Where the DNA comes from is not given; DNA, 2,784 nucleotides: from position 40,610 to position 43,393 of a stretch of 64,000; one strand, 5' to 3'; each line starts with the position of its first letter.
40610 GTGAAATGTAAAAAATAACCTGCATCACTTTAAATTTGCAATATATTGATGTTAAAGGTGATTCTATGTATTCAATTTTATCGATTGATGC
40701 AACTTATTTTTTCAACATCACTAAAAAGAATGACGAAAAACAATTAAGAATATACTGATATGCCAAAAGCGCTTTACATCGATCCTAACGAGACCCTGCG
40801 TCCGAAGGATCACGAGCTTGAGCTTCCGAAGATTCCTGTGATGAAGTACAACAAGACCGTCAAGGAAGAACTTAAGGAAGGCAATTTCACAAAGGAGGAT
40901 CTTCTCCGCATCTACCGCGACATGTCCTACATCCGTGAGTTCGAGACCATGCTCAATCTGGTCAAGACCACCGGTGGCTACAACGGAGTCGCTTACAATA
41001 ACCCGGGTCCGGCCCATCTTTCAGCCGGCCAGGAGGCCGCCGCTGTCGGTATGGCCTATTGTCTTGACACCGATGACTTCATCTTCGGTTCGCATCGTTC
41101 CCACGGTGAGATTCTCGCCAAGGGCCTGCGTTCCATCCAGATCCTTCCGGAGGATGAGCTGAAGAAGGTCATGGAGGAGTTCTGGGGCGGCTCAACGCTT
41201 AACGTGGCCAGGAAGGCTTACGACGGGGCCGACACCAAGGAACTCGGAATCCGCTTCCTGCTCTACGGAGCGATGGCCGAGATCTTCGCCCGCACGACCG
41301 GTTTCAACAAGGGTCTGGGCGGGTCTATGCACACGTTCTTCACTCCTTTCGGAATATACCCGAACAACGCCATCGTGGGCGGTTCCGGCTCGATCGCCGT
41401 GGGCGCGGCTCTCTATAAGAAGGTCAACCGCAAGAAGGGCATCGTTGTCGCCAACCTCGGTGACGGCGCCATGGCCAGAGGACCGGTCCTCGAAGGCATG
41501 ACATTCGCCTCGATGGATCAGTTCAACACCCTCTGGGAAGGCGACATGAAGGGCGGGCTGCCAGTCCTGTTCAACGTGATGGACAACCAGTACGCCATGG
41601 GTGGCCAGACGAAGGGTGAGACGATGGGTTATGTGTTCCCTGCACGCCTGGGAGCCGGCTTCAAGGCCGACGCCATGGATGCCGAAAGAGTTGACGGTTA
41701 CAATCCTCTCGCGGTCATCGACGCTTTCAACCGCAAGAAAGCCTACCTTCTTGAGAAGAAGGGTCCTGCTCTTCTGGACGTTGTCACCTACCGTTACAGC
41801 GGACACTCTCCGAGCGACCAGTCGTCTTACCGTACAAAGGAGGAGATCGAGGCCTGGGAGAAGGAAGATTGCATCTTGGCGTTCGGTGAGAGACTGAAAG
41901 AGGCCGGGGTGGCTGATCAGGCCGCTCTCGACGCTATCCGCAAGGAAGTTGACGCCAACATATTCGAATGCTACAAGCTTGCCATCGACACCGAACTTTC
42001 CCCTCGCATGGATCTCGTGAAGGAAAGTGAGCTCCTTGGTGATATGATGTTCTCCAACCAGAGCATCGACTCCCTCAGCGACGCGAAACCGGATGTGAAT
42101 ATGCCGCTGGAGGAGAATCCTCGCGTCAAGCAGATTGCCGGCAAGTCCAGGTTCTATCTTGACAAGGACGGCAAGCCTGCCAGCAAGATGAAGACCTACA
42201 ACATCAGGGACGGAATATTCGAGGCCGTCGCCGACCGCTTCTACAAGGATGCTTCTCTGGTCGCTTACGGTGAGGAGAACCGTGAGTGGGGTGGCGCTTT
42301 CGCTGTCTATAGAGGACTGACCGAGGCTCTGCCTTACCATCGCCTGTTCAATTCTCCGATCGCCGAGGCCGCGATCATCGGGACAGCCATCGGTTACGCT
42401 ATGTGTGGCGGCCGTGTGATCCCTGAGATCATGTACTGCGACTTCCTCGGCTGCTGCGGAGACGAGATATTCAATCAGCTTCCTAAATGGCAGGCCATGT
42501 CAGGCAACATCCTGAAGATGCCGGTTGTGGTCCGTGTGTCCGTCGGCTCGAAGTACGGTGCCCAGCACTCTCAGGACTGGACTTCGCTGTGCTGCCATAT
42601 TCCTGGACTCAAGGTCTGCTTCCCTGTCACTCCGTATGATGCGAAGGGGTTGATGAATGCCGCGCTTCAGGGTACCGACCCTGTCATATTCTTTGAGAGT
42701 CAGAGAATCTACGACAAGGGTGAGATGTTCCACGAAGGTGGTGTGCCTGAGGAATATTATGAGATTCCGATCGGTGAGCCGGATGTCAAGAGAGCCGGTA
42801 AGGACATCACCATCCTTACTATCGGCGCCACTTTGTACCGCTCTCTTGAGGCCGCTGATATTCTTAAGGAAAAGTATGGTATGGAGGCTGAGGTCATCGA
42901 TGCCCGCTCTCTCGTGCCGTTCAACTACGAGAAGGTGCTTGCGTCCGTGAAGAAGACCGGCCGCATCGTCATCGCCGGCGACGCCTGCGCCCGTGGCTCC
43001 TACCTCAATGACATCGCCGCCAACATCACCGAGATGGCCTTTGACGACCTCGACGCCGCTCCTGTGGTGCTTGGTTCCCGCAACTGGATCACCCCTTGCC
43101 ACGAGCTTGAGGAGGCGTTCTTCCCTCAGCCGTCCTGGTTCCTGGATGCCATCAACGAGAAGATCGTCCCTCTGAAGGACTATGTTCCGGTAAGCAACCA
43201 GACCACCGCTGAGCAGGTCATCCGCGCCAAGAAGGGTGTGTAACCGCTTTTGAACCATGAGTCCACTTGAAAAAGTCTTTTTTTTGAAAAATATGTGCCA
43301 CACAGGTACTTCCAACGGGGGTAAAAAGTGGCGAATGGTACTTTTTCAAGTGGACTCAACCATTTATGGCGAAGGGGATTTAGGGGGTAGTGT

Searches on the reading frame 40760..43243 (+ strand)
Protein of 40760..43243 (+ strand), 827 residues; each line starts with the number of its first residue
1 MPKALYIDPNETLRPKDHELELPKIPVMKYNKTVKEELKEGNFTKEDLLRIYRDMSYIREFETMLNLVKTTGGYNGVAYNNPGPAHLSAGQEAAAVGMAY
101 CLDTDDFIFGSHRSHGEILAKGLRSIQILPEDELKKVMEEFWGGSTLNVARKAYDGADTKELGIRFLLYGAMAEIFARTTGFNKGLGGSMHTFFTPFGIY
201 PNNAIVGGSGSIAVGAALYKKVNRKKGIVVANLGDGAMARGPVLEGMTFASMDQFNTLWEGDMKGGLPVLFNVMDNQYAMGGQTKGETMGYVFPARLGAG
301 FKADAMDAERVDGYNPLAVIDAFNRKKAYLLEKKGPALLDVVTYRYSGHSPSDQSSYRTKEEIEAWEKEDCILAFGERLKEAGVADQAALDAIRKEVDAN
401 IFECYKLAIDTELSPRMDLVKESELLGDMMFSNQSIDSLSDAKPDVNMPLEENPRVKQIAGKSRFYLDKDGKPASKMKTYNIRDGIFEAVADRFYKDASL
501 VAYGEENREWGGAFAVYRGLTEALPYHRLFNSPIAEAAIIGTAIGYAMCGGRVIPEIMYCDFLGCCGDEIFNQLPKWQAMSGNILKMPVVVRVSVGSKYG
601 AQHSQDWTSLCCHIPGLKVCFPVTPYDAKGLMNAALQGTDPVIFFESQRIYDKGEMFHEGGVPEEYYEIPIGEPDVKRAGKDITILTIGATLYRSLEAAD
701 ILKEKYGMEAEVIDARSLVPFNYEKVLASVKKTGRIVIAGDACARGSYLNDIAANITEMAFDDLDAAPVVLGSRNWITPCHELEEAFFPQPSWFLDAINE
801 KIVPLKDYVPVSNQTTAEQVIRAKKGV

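Call 8: search_protein_families(library=pfam, proteins=[window:40760-43243:+])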
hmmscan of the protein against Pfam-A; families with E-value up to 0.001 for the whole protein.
window:40760-43243:+ (827 aa): 3 families
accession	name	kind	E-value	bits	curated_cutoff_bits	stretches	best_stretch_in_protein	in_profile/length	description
PF00676.26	E1_dh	-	1.3e-50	172.6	22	2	172-410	66-293/300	Dehydrogenase E1 component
PF02779.29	Transket_pyr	-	8.7e-27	94.3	27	1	480-651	3-172/174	Transketolase, pyrimidine binding domain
PF02780.25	Transketolase_C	-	3.7e-25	88.7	25.9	1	675-791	4-121/124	Transketolase, C-terminal domain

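Call 10: find_encoding_contigs(protein=window:40760-43243:+, flank=10000, max_places=10)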
Protein window:40760-43243:+ (827 aa): 23 contigs read that carry it; 10 places shown.
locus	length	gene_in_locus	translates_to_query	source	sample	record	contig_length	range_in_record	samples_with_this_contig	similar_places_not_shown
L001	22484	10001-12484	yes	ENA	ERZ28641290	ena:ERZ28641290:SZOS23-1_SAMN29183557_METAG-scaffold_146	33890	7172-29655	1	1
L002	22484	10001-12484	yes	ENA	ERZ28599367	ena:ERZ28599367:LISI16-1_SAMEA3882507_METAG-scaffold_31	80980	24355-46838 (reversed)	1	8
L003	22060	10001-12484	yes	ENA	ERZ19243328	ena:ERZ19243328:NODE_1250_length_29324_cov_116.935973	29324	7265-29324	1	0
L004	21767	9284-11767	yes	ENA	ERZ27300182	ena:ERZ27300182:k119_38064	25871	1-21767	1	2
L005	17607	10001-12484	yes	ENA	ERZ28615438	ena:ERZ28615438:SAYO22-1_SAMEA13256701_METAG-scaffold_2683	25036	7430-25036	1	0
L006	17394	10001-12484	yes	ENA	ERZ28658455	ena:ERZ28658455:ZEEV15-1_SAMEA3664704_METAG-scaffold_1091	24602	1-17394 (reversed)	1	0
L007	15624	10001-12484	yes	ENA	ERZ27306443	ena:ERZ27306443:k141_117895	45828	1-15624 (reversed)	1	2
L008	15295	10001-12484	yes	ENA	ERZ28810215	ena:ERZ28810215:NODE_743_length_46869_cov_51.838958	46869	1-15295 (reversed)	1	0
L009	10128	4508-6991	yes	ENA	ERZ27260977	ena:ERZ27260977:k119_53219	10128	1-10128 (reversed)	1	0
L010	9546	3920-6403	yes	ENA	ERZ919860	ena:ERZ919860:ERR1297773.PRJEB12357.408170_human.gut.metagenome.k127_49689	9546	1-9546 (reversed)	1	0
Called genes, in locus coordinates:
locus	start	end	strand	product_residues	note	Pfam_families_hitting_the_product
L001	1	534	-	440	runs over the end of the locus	PF00919:UPF0004, PF04055:Radical_SAM, PF01938:TRAM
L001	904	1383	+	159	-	-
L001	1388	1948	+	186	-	PF05036:SPOR (weak)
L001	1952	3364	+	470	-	PF00309:Sigma54_AID, PF04963:Sigma54_CBD, PF04552:Sigma54_DBD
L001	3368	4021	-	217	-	PF14681:UPRTase, PF00156:Pribosyltran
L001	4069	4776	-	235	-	PF20582:UPF0758_N, PF04002:RadC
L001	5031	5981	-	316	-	PF02779:Transket_pyr, PF02780:Transketolase_C, PF22613:Transketolase_C_1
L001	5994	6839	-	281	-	PF00456:Transketolase_N, PF00676:E1_dh, PF13292:DXP_synthase_N (weak), PF09364:XFP_N (weak)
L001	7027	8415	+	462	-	PF00364:Biotin_lipoyl, PF02817:E3_binding, PF00198:2-oxoacid_dh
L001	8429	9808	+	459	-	PF00890:FAD_binding_2 (faint), PF01134:GIDA (faint), PF01262:AlaDh_PNT_C (faint), PF07992:Pyr_redox_2, PF12831:FAD_oxidored (weak), PF13738:Pyr_redox_3, PF00070:Pyr_redox, PF02852:Pyr_redox_dim, +3 more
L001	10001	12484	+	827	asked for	PF00676:E1_dh, PF02779:Transket_pyr, PF02780:Transketolase_C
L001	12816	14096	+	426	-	PF08240:ADH_N, PF00107:ADH_zinc_N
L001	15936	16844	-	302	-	PF13310:Virulence_RhuM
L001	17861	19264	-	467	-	PF07690:MFS_1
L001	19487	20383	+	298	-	PF00702:Hydrolase, PF13344:Hydrolase_6, PF13419:HAD_2 (weak), PF13242:Hydrolase_like, PF09419:PGP_phosphatase (weak)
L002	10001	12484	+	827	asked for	PF00676:E1_dh, PF02779:Transket_pyr, PF02780:Transketolase_C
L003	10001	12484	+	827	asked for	PF00676:E1_dh, PF02779:Transket_pyr, PF02780:Transketolase_C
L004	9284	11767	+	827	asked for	PF00676:E1_dh, PF02779:Transket_pyr, PF02780:Transketolase_C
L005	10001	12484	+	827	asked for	PF00676:E1_dh, PF02779:Transket_pyr, PF02780:Transketolase_C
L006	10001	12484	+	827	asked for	PF00676:E1_dh, PF02779:Transket_pyr, PF02780:Transketolase_C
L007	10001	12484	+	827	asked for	PF00676:E1_dh, PF02779:Transket_pyr, PF02780:Transketolase_C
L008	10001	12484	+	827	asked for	PF00676:E1_dh, PF02779:Transket_pyr, PF02780:Transketolase_C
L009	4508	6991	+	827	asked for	PF00676:E1_dh, PF02779:Transket_pyr, PF02780:Transketolase_C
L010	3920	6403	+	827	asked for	PF00676:E1_dh, PF02779:Transket_pyr, PF02780:Transketolase_C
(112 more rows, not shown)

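Call 17: find_homologous_proteins(query=window:40760-43243:+, max_evalue=1e-50)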
Query window:40760-43243:+ (827 aa): 8000 proteins with E <= 1e-50 among 8000 candidates; the best 120 are listed.
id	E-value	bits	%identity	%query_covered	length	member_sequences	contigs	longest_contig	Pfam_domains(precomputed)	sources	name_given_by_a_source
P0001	0.0e+0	1895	99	100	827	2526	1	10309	PF00676.26,PF02780.26,PF02779.30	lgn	-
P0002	0.0e+0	1865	97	100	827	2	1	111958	PF00676.26,PF02780.26,PF02779.30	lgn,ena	-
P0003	0.0e+0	1774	92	100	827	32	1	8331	PF00676.26,PF02780.26,PF02779.30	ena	-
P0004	0.0e+0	1726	90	100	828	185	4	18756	PF00676.26,PF02780.26,PF02779.30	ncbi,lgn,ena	-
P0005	0.0e+0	1723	89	100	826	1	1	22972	PF00676.26,PF02780.26,PF02779.30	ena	-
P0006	0.0e+0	1708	87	100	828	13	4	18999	PF00676.26,PF02780.26,PF02779.30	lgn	-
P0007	0.0e+0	1702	88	100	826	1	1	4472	PF00676.26,PF02780.26,PF02779.30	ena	-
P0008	0.0e+0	1694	88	100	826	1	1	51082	PF00676.26,PF02780.26,PF02779.30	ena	-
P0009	0.0e+0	1692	87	100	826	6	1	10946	PF00676.26,PF02780.26,PF02779.30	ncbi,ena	-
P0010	0.0e+0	1690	88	100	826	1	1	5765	PF00676.26,PF02780.26,PF02779.30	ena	-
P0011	0.0e+0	1684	86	100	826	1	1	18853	PF00676.26,PF02780.26,PF02779.30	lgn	-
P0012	0.0e+0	1682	87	100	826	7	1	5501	PF00676.26,PF02780.26,PF02779.30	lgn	-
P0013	0.0e+0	1675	87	100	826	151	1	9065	PF00676.26,PF02780.26,PF02779.30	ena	-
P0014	0.0e+0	1673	87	100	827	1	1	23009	PF00676.26,PF02780.26,PF02779.30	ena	-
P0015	0.0e+0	1673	87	100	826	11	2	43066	PF00676.26,PF02780.26,PF02779.30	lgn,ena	-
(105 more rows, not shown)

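Call 19: find_encoding_contigs(protein=P0002, flank=5000, max_places=2)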
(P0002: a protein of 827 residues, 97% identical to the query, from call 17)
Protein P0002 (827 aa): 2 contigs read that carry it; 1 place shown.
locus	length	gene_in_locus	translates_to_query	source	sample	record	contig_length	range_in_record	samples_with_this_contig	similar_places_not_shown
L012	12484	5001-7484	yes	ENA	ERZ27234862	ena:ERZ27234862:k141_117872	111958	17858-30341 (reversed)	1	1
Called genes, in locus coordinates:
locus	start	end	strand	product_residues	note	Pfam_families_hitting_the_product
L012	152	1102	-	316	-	PF02779:Transket_pyr, PF02780:Transketolase_C, PF22613:Transketolase_C_1 (weak)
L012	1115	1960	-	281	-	PF00456:Transketolase_N, PF13292:DXP_synthase_N, PF00676:E1_dh, PF09364:XFP_N (weak)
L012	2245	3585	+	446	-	PF00364:Biotin_lipoyl, PF02817:E3_binding, PF00198:2-oxoacid_dh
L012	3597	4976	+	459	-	PF00890:FAD_binding_2 (faint), PF01134:GIDA (faint), PF01262:AlaDh_PNT_C (faint), PF07992:Pyr_redox_2, PF12831:FAD_oxidored (weak), PF13738:Pyr_redox_3, PF00070:Pyr_redox, PF02852:Pyr_redox_dim, +3 more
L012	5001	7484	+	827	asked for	PF00676:E1_dh, PF02779:Transket_pyr, PF02780:Transketolase_C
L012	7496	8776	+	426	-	PF08240:ADH_N, PF00107:ADH_zinc_N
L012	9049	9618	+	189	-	-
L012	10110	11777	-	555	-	PF04513:Baculo_PEP_C (faint), PF07603:Lcl_C (faint)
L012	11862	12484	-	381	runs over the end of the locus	-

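Call 20: find_encoding_contigs(protein=P0003, flank=5000, max_places=2)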
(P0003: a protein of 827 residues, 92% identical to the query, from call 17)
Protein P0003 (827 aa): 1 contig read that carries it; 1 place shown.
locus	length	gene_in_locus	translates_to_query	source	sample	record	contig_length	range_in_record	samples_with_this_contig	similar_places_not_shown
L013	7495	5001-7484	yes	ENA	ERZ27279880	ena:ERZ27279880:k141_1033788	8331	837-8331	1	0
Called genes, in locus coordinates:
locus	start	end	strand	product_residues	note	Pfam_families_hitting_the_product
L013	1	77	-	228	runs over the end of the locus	PF20582:UPF0758_N, PF04002:RadC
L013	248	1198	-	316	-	PF02779:Transket_pyr, PF02780:Transketolase_C, PF22613:Transketolase_C_1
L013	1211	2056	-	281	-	PF00456:Transketolase_N, PF13292:DXP_synthase_N, PF00676:E1_dh, PF09364:XFP_N (weak)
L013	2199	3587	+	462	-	PF00364:Biotin_lipoyl, PF02817:E3_binding, PF00198:2-oxoacid_dh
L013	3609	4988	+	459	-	PF00890:FAD_binding_2 (faint), PF01134:GIDA (faint), PF01262:AlaDh_PNT_C (faint), PF07992:Pyr_redox_2, PF12831:FAD_oxidored (weak), PF13738:Pyr_redox_3, PF00070:Pyr_redox, PF02852:Pyr_redox_dim, +3 more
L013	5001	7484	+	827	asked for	PF00676:E1_dh, PF02779:Transket_pyr, PF02780:Transketolase_C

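Call 21: find_encoding_contigs(protein=P0004, flank=5000, max_places=3)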
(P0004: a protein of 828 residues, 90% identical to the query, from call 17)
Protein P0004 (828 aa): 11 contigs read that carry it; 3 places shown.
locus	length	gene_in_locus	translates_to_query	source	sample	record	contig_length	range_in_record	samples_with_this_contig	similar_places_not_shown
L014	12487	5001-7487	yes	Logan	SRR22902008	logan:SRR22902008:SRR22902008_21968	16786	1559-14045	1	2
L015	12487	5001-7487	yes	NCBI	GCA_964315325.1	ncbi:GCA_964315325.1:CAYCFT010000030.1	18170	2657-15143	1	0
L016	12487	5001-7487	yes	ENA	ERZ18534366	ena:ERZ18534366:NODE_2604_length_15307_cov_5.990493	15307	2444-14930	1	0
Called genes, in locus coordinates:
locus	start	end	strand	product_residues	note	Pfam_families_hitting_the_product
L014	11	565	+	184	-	PF02417:Chromate_transp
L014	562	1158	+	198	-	PF02417:Chromate_transp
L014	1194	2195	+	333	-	PF02838:Glyco_hydro_20b, PF00728:Glyco_hydro_20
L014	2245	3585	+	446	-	PF00364:Biotin_lipoyl, PF02817:E3_binding, PF00198:2-oxoacid_dh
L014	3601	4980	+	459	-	PF00890:FAD_binding_2 (faint), PF01134:GIDA (faint), PF01262:AlaDh_PNT_C (faint), PF07992:Pyr_redox_2, PF12831:FAD_oxidored (weak), PF13738:Pyr_redox_3, PF00070:Pyr_redox, PF02852:Pyr_redox_dim, +2 more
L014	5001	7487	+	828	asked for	PF00676:E1_dh, PF02779:Transket_pyr, PF02780:Transketolase_C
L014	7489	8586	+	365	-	-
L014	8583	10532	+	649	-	PF00596:Aldolase_II, PF00106:adh_short, PF08659:KR, PF13561:adh_short_C2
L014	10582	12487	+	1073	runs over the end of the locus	PF00930:DPPIV_N (faint), PF26549:Tricorn_N, PF26549:Tricorn_N, PF26550:Tricorn_2nd, PF07676:PD40 (weak), PF14684:Tricorn_C1, PF14685:PDZ_Tricorn, PF03572:Peptidase_S41, +1 more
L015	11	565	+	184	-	PF02417:Chromate_transp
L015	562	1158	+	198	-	PF02417:Chromate_transp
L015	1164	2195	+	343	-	PF02838:Glyco_hydro_20b, PF00728:Glyco_hydro_20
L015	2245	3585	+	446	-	PF00364:Biotin_lipoyl, PF02817:E3_binding, PF00198:2-oxoacid_dh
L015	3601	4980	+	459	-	PF00890:FAD_binding_2 (faint), PF01134:GIDA (faint), PF01262:AlaDh_PNT_C (faint), PF07992:Pyr_redox_2, PF12831:FAD_oxidored (weak), PF13738:Pyr_redox_3, PF00070:Pyr_redox, PF02852:Pyr_redox_dim, +2 more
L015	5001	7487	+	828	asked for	PF00676:E1_dh, PF02779:Transket_pyr, PF02780:Transketolase_C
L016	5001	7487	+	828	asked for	PF00676:E1_dh, PF02779:Transket_pyr, PF02780:Transketolase_C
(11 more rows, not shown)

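Call 40: find_encoding_contigs(protein=P0001, flank=3000, max_places=6)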
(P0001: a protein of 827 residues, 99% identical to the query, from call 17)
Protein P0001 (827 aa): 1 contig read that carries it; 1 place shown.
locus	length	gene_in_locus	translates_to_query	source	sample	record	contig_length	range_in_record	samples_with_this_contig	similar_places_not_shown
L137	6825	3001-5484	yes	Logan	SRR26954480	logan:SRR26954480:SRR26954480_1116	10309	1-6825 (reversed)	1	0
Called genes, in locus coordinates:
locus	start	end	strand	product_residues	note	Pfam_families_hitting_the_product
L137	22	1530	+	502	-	PF00364:Biotin_lipoyl, PF02817:E3_binding, PF00198:2-oxoacid_dh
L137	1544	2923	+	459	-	PF00890:FAD_binding_2 (faint), PF01134:GIDA (faint), PF01262:AlaDh_PNT_C (faint), PF07992:Pyr_redox_2, PF12831:FAD_oxidored (weak), PF13738:Pyr_redox_3, PF00070:Pyr_redox, PF02852:Pyr_redox_dim, +3 more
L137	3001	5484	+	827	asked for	PF00676:E1_dh, PF02779:Transket_pyr, PF02780:Transketolase_C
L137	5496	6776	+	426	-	PF08240:ADH_N, PF00107:ADH_zinc_N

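Call 44: list_cluster_members(proteins=[window:40760-43243:+, window:43575-44855:+])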
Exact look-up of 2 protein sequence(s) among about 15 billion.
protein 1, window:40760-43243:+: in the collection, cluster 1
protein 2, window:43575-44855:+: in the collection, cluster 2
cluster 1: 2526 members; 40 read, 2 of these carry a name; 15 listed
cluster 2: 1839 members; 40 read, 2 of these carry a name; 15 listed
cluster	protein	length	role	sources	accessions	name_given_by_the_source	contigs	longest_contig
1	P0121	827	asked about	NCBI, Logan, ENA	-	-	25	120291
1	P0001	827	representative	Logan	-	-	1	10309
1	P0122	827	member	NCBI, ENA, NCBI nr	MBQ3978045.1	MAG: dehydrogenase [Bacteroidales bacterium] | dehydrogenase [Bacteroidales bacterium]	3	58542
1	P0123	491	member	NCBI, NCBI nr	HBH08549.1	MAG TPA: dehydrogenase, partial [Rikenellaceae bacterium] | dehydrogenase [Rikenellaceae bacterium]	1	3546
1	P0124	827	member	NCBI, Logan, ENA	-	-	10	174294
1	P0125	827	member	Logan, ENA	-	-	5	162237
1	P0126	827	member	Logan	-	-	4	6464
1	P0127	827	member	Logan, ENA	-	-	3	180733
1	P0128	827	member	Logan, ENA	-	-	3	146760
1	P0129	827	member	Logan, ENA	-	-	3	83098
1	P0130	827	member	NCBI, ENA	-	-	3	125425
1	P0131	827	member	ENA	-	-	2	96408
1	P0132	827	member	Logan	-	-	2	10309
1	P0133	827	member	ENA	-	-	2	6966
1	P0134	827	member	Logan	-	-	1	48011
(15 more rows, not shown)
